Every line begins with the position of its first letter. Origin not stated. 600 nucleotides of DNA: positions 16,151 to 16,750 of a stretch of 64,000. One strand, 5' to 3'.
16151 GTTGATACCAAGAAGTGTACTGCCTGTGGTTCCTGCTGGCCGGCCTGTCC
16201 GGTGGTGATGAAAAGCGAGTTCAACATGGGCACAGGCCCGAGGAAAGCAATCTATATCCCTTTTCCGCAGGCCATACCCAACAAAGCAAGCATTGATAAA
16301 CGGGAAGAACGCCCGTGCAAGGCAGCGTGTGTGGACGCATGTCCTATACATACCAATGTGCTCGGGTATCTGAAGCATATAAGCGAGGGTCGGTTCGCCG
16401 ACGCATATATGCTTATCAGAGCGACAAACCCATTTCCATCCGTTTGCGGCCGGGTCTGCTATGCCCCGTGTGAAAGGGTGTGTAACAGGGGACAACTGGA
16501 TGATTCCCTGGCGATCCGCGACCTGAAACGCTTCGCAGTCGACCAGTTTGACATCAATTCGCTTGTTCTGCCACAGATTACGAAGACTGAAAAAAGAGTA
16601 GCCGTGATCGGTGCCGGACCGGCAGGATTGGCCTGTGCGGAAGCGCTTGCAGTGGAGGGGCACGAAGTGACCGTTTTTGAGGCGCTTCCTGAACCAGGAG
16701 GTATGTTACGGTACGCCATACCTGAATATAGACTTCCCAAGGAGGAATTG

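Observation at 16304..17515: HdrA paralogue interrupted by a complete GltD/NfnB-like NAD(P)H:FAD module; three HdrA paralogues in one operon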

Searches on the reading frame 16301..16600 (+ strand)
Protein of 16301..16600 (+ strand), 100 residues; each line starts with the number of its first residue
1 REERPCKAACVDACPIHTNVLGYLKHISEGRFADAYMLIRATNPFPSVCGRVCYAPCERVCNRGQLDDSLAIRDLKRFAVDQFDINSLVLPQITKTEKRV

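Call 45: search_solved_structures(query=window:16301-16600:+, max_evalue=0.001, show_alignments=5)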
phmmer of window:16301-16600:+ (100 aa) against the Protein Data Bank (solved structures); distinct sequences matched with E-value up to 0.001: 12.
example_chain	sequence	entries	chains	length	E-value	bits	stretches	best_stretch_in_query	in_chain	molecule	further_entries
9bov_A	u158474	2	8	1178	3.3e-19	72.3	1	5-98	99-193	Molybdopterin oxidoreductase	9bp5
9n5u_A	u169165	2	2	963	3.7e-17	65.7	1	6-95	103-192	NfnA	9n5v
8oh5_C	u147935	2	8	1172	1.5e-12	50.9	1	5-87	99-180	Formate dehydrogenase-O, major subunit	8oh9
4ylf_B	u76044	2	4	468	1.6e-11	47.7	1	9-82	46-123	Dihydropyrimidine dehydrogenase subunit A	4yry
2vdc_G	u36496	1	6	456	1e-09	41.9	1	10-63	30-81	GLUTAMATE SYNTHASE [NADPH] SMALL CHAIN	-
6s6s_G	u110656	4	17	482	1.1e-09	41.8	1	10-63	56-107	Glutamate synthase [NADPH] small chain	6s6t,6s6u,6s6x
7mfm_I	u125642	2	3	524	1.6e-09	41.2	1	12-96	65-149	Glutamate synthase (NADPH) small chain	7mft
5jca_L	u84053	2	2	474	1.7e-08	37.9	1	8-82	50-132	NADH-dependent Ferredoxin:NADP Oxidoreductase (NfnI) subunit alpha | NADH-dependent Ferredoxin:NADP Oxidoreductase subunit alpha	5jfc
5vj7_A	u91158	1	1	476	1.8e-08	37.9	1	8-82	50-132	Oxidoreductase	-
7m31_A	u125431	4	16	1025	5.4e-05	26.7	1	7-93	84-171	Dihydropyrimidine dehydrogenase [NADP(+)]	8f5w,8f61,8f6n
1h7x_A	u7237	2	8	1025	5.4e-05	26.7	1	7-93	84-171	DIHYDROPYRIMIDINE DEHYDROGENASE | Dihydropyrimidine dehydrogenase [NADP(+)]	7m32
1gt8_A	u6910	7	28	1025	5.4e-05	26.7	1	7-93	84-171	DIHYDROPYRIMIDINE DEHYDROGENASE | Dihydropyrimidine dehydrogenase [NADP(+)]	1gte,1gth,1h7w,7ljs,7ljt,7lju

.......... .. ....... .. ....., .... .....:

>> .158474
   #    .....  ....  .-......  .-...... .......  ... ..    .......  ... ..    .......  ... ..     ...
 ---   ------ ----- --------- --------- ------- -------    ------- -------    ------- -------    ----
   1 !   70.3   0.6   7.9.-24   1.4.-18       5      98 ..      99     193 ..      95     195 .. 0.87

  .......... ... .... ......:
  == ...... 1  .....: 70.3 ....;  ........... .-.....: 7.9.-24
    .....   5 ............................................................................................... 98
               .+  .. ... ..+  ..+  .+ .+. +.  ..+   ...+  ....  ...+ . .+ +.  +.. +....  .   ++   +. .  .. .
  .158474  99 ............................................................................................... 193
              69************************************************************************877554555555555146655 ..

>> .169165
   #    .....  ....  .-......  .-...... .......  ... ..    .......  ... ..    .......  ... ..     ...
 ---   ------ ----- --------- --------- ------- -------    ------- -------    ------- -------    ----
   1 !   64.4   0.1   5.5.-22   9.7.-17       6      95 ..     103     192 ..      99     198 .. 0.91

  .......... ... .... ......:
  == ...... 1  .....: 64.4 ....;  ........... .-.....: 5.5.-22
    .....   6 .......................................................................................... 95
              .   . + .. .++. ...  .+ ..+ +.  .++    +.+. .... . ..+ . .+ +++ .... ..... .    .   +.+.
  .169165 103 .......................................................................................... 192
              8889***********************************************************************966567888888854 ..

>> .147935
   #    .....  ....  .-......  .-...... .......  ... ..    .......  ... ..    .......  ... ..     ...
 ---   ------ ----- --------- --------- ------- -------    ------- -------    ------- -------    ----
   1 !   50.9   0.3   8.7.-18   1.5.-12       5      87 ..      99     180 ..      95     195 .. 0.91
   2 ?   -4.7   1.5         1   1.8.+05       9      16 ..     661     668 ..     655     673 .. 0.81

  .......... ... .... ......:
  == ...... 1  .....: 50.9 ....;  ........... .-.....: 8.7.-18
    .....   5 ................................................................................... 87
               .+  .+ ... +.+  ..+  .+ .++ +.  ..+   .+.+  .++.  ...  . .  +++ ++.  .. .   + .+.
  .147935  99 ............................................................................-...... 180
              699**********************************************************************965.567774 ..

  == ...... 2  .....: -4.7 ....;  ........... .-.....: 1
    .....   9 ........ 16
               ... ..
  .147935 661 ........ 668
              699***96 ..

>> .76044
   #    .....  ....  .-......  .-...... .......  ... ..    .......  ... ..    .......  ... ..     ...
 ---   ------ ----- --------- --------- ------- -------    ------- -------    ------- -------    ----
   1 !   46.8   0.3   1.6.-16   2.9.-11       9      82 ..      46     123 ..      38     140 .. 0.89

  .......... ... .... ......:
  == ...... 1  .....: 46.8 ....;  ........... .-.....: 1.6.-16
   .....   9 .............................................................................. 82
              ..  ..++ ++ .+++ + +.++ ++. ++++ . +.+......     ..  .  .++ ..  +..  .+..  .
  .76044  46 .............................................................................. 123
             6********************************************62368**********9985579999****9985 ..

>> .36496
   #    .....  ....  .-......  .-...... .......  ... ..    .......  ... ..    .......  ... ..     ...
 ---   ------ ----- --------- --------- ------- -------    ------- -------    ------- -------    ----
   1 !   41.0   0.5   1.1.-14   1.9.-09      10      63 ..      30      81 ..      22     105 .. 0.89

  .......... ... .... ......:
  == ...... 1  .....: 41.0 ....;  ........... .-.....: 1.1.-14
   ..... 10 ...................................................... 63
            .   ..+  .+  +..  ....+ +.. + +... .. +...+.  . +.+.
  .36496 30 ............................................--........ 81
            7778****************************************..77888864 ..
